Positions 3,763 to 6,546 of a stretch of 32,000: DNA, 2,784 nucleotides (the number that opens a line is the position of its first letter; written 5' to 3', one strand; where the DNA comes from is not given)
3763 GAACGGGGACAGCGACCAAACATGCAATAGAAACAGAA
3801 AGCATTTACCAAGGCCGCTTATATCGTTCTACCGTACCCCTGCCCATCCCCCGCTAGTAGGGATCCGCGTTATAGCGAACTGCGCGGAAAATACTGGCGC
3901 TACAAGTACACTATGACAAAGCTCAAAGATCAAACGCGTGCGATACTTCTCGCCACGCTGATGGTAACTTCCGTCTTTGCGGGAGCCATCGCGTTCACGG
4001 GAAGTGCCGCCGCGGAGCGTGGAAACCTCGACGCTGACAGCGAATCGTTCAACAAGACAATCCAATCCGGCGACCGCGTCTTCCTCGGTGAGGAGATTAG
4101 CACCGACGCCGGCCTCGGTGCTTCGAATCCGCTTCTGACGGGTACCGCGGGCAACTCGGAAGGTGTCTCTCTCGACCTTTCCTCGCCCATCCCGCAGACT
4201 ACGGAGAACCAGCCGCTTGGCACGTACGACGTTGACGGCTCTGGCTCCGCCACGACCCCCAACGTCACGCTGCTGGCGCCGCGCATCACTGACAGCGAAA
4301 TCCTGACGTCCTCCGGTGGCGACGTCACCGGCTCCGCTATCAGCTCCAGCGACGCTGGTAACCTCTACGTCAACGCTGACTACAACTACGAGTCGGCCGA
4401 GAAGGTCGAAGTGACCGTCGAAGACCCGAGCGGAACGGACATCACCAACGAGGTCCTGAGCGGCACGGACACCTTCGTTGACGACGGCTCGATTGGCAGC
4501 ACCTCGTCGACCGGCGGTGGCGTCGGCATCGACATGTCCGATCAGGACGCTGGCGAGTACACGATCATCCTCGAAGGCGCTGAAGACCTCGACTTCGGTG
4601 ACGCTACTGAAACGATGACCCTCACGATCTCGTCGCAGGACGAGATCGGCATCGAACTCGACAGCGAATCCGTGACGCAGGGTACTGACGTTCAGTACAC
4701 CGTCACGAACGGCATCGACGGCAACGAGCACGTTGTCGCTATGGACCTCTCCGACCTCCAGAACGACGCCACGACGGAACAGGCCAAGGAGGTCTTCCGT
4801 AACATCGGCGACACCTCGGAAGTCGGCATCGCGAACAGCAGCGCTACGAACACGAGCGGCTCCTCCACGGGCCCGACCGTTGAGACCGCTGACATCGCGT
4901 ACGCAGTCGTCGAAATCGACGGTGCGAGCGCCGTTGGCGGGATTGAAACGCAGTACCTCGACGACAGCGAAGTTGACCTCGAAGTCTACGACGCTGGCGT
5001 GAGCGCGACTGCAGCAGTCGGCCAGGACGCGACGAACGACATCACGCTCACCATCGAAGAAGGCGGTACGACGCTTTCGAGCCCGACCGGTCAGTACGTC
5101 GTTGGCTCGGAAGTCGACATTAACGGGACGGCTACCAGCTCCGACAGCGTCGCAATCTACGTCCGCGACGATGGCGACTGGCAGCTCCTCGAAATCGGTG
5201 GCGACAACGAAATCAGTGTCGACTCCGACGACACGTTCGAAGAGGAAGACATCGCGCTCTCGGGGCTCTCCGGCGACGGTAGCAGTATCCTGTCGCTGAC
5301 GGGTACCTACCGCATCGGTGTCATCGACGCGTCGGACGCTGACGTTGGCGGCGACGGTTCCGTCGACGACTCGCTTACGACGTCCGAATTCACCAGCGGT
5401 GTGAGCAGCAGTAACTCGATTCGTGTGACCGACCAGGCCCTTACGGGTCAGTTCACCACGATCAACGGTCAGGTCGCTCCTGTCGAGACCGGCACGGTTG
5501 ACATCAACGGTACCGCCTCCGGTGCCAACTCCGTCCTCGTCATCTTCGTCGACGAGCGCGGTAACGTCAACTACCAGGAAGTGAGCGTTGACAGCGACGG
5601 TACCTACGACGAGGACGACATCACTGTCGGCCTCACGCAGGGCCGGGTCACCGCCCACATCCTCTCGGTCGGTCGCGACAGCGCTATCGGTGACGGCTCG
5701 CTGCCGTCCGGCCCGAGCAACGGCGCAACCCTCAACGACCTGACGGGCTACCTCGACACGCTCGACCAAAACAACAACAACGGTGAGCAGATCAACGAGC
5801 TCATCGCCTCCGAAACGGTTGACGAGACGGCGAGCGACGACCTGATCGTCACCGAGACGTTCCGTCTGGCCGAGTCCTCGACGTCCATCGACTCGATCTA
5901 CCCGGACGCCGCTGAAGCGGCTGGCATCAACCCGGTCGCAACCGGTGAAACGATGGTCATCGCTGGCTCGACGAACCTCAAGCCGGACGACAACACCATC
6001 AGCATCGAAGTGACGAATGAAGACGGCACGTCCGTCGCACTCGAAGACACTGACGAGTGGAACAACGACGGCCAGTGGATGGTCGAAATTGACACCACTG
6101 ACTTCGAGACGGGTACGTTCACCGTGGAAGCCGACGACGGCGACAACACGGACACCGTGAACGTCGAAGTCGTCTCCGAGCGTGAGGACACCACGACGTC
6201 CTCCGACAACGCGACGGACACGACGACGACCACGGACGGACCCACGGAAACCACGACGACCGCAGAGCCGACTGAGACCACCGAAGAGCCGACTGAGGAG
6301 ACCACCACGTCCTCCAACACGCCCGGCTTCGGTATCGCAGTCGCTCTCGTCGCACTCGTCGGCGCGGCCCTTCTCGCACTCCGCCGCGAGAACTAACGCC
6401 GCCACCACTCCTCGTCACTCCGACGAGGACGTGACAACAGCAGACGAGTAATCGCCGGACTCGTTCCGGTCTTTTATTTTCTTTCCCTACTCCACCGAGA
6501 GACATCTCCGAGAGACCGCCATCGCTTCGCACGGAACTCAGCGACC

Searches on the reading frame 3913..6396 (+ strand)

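Call 11: search_protein_families(library=pfam, proteins=[window:3913-6396:+], max_evalue=0.001)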
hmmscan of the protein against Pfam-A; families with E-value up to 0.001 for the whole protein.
window:3913-6396:+ (827 aa): 1 family
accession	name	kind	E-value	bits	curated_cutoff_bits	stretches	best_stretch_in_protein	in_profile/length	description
PF18204.6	PGF-CTERM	-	6.8e-06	26.3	18.8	1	803-825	1-23/23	PGF-CTERM motif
